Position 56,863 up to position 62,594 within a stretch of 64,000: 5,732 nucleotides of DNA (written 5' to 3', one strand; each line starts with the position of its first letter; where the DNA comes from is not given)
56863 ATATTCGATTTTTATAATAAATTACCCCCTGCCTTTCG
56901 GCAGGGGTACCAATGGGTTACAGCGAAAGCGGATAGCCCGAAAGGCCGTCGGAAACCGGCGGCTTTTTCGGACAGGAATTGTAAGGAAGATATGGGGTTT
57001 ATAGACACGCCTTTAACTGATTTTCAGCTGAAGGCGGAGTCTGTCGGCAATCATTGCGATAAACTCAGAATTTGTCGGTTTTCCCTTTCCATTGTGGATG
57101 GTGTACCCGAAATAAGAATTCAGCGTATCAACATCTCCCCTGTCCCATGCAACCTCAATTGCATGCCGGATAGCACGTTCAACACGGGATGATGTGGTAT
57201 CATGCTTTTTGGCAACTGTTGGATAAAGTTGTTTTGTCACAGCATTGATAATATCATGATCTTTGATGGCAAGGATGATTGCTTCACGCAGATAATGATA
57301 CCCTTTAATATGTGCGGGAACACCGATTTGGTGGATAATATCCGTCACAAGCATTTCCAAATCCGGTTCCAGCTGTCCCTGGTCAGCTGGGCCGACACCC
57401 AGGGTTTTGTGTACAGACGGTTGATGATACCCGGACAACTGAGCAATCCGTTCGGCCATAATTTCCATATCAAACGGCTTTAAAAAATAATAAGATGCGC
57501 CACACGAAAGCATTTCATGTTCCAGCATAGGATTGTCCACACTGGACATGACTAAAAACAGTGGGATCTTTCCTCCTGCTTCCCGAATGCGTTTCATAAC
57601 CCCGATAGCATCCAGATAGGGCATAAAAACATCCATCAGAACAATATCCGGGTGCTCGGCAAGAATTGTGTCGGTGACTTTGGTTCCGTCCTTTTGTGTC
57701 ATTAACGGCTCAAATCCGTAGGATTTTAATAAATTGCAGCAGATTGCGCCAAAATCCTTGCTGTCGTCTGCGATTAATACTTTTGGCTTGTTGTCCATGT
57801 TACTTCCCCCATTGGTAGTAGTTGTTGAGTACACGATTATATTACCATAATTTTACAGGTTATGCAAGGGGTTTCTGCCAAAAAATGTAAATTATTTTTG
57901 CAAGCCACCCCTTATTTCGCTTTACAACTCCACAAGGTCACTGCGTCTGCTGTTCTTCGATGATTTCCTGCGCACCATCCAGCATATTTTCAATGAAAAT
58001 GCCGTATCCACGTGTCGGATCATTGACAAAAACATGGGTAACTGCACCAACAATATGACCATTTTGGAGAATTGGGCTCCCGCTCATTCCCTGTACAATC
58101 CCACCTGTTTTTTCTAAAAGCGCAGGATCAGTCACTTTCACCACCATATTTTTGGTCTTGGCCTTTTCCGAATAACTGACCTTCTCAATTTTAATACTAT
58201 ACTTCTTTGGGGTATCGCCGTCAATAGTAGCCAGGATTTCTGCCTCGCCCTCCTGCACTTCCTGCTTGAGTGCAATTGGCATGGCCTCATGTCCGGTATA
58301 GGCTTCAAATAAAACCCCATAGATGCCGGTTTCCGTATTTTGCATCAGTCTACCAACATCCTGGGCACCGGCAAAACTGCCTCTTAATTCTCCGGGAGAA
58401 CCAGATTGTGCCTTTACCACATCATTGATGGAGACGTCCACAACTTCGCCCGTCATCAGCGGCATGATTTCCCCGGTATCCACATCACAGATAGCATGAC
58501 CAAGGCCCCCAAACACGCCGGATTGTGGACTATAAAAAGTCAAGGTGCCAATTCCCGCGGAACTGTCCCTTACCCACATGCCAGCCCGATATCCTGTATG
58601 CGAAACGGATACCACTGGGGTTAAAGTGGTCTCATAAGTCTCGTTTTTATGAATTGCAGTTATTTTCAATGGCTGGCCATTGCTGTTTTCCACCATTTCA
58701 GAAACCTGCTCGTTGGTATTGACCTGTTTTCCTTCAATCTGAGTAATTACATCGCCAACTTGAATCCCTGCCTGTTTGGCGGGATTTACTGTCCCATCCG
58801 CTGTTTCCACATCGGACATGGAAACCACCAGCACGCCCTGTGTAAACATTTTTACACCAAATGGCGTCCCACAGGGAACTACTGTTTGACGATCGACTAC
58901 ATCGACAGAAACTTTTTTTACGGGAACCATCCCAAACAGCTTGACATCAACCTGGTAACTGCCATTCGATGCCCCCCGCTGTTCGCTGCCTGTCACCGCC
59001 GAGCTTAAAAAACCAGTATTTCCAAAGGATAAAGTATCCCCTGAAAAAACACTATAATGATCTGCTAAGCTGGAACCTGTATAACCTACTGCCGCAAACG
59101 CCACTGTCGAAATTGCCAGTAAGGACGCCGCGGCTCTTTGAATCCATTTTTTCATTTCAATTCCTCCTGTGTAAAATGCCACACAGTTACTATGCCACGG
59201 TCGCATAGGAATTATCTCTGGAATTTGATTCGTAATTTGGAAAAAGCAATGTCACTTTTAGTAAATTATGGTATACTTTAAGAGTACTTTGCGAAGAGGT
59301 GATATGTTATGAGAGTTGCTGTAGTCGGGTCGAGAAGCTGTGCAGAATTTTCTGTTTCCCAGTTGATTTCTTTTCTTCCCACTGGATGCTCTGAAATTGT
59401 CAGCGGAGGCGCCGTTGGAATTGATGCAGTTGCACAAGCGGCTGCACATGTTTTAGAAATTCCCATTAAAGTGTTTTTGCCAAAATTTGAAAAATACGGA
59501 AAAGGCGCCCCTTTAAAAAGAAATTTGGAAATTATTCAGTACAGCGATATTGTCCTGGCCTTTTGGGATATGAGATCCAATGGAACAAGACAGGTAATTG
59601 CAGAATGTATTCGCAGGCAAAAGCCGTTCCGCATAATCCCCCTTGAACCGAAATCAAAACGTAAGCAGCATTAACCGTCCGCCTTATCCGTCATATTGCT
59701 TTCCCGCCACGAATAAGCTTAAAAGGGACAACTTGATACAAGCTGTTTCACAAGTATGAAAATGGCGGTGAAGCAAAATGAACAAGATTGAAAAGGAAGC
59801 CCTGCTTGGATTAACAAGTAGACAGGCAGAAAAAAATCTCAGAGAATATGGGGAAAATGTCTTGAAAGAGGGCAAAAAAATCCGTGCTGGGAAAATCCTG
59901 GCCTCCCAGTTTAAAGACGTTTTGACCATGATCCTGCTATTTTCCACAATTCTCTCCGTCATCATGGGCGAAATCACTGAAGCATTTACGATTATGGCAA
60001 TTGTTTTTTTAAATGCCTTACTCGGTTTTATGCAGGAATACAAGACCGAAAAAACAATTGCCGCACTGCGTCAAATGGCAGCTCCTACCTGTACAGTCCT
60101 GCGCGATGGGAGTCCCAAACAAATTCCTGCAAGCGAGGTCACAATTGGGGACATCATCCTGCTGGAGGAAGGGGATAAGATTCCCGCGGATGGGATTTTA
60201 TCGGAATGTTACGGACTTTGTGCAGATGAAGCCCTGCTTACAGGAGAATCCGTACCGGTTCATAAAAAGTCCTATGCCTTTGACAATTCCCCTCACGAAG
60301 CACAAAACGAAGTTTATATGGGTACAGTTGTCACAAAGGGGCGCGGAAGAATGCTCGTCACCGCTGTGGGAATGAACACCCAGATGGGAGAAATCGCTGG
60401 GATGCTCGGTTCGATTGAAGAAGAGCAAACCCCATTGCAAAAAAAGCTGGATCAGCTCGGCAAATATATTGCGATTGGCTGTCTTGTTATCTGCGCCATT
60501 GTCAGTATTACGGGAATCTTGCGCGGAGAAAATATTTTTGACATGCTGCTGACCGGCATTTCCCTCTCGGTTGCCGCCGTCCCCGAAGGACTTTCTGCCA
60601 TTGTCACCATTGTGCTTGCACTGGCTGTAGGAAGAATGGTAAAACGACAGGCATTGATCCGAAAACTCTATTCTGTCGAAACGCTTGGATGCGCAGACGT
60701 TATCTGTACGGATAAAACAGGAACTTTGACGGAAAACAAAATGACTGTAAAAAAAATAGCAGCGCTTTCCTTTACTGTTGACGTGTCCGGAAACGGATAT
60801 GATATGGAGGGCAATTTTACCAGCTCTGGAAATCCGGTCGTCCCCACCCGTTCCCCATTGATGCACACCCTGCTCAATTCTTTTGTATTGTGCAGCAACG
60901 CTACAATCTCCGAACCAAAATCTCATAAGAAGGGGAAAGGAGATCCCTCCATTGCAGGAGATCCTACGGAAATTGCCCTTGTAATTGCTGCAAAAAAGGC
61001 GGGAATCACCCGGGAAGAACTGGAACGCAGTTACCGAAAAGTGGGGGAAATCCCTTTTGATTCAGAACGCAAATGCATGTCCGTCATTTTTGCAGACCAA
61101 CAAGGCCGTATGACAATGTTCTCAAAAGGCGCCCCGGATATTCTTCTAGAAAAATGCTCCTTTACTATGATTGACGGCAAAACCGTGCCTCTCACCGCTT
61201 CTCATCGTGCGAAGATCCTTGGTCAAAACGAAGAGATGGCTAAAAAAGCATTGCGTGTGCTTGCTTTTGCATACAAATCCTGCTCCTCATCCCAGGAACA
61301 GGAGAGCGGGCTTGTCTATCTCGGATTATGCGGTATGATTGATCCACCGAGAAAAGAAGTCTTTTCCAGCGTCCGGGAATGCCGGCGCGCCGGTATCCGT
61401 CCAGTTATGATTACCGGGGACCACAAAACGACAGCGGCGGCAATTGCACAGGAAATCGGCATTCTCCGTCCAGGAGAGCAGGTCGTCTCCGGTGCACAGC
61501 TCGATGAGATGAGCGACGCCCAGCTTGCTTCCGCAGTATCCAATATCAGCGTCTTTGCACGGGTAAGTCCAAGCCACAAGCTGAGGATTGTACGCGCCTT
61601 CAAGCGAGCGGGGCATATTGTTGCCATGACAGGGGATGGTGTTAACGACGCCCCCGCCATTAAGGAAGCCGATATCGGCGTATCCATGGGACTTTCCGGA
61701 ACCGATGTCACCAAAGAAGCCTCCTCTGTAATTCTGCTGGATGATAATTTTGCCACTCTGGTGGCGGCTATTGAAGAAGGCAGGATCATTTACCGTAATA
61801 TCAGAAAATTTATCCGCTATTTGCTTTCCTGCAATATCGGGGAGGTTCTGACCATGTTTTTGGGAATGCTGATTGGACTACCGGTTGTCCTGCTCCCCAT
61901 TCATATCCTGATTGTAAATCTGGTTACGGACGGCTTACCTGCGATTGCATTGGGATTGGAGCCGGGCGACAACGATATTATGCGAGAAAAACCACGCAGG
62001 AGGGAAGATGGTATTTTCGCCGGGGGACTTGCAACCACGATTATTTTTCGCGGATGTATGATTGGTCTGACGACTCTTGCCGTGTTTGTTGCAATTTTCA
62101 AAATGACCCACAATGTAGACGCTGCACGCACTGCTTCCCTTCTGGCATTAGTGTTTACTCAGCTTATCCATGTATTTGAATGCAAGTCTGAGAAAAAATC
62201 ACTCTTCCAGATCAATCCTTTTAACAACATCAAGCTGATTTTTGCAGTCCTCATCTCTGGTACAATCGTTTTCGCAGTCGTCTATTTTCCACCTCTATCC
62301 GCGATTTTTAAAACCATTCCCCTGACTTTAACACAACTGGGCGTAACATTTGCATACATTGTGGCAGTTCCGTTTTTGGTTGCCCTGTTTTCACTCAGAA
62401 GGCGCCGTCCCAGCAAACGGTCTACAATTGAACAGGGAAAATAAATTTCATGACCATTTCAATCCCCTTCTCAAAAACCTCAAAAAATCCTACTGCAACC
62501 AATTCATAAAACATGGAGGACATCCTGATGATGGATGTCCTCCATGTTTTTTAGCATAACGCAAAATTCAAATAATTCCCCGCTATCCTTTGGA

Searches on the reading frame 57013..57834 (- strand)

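Call 82: search_protein_families(library=ncbifam, proteins=[window:57013-57834:-], max_evalue=0.0001)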
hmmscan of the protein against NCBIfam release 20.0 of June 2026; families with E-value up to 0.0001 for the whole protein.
window:57013-57834:- (273 aa): 58 families (the best 25 are shown)
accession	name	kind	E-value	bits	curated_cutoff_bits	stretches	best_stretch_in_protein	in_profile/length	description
TIGR02875.1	spore_0_A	equivalog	6.9e-88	294.3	200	1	16-273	2-262/262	sporulation transcription factor Spo0A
NF041733.1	resp_reg_CseB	equivalog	1.4e-14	54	350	1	19-132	3-113/228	two-component system response regulator CseB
NF051850.1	RespRegRprY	equivalog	1.3e-13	50.9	370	1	13-131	1-117/234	response regulator transcription factor RprY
NF040689.1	MtrAB_MtrA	equivalog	4.9e-13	48.9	300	1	19-132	1-112/219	MtrAB system response regulator MtrA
NF008469.0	PRK11361.1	equivalog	5.4e-13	48.5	714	1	15-134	3-123/461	acetoacetate metabolism transcriptional regulator AtoC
NF047793.1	ResRegPgtA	equivalog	6.5e-11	41.7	650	1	14-131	3-118/414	two-component system response regulator PgtA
NF045944.1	ResRegRpaBCyano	equivalog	8.9e-11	41.6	330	1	20-133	1-111/229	response regulator transcription factor RpaB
NF007901.0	PRK10610.1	equivalog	1.7e-10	41.1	189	1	14-132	3-122/129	chemotaxis response regulator CheY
NF012023.0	PRK15479.1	equivalog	2.2e-10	40.5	337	1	19-143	3-125/224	transcriptional regulator TctD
NF040534.1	resp_reg_YycF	equivalog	2.2e-10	40.2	340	1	18-132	2-114/231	response regulator YycF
NF041367.1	CheY_Halo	equivalog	3.6e-10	40.2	200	1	19-131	1-111/114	chemotaxis protein CheY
NF007982.1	PRK10710.1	equivalog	7e-10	38.9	380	1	14-131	5-119/235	envelope stress response regulator BaeR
NF033120.0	vanR_FM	exception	7.6e-10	38.8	460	1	18-136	5-121/231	vancomycin resistance response regulator transcription factor, VanR-F/VanR-M family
NF007005.1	PRK09468.1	equivalog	8.2e-10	38.5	331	1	16-131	3-116/237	osmolarity response regulator transcription factor OmpR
NF007969.0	PRK10693.1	equivalog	1.7e-09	37.2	329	1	18-127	9-117/337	two-component system response regulator RssB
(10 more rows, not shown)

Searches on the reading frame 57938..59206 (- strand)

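Call 32: search_protein_families(library=ncbifam, proteins=[window:57938-59206:-], max_evalue=0.00001)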
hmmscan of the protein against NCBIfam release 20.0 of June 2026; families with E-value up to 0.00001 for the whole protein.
window:57938-59206:- (422 aa): 5 families
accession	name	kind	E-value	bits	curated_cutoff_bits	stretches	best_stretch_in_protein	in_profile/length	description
TIGR02860.1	spore_IV_B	equivalog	1.3e-126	422.8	305.25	1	27-413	9-400/402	SpoIVB peptidase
NF041521.1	HhoA_HhoB_HtrA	equivalog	2.8e-09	36.7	450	1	123-195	263-329/335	HhoA/HhoB/HtrA family serine endopeptidase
NF040960.1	MamE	equivalog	1.3e-07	30.6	800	0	141-201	478-539/659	magnetosome formation protease MamE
TIGR00054.1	TIGR00054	equivalog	1e-06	27.9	147.55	1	141-198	213-270/421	RIP metalloprotease RseP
TIGR02037.1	degP_htrA_DO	subfamily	2.5e-06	26.7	416.2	1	141-194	270-324/434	Do family serine endopeptidase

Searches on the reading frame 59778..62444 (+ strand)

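Call 32: search_protein_families(library=ncbifam, proteins=[window:59778-62444:+], max_evalue=0.00001)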
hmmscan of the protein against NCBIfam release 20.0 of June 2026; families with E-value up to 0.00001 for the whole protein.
window:59778-62444:+ (888 aa): 19 families
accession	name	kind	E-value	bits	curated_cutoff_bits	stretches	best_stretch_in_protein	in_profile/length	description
TIGR01522.1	ATPase-IIA2_Ca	equivalog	2.2e-205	684.1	798.3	1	3-859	15-834/854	calcium-transporting P-type ATPase, PMR1-type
TIGR01116.1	ATPase-IIA1_Ca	equivalog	3.1e-202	673.9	703.4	1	42-859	2-782/799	calcium-translocating P-type ATPase, SERCA-type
TIGR01523.1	ATPase-IID_K-Na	equivalog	6.3e-151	504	645.05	2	217-877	266-991/997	potassium/sodium efflux P-type ATPase, fungal-type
TIGR01517.1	ATPase-IIB_Ca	equivalog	1.8e-145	486.4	507.05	2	371-853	392-858/882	calcium-translocating P-type ATPase, PMCA-type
TIGR01106.1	ATPase-IIC_X-K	subfamily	3.1e-135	452.4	946.1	2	6-570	31-615/997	Na,H/K antiporter P-type ATPase subunit alpha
TIGR01524.1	ATPase-IIIB_Mg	equivalog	7.8e-120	401.2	610.75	2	411-843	398-825/867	magnesium-translocating P-type ATPase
TIGR01647.1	ATPase-IIIA_H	equivalog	3.5e-117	392.5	615.5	2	11-332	1-312/755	plasma-membrane proton-efflux P-type ATPase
NF011702.0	PRK15122.1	subfamily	5.7e-104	348.9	975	2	410-852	434-873/907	magnesium-translocating P-type ATPase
TIGR01494.1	ATPase_P-type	subfamily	7.8e-101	337.9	62.3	3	71-328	1-233/478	HAD-IC family P-type ATPase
TIGR01525.1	ATPase-IB_hvy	subfamily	2e-77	261.3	346.25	3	52-330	4-272/560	heavy metal translocating P-type ATPase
TIGR01657.1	P-ATPase-V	hypoth_equivalog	1.7e-64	217.9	618.25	2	9-572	138-707/1055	ATP13A2 family polyamine export P-type ATPase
TIGR01512.1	ATPase-IB2_Cd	subfamily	5e-60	203.6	313.5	2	52-333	4-261/494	cadmium family heavy metal-translocating P-type ATPase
TIGR01511.1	ATPase-IB1_Cu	subfamily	1.9e-55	188.8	397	3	66-330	43-285/542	copper-translocating P-type ATPase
NF008262.1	PRK11033.1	equivalog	3.3e-44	151.5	1005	2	55-331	184-450/731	zinc/cadmium/mercury/lead-transporting ATPase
NF007952.0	PRK10671.1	equivalog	1.8e-39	135.6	1316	3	75-330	299-545/838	copper-exporting P-type ATPase CopA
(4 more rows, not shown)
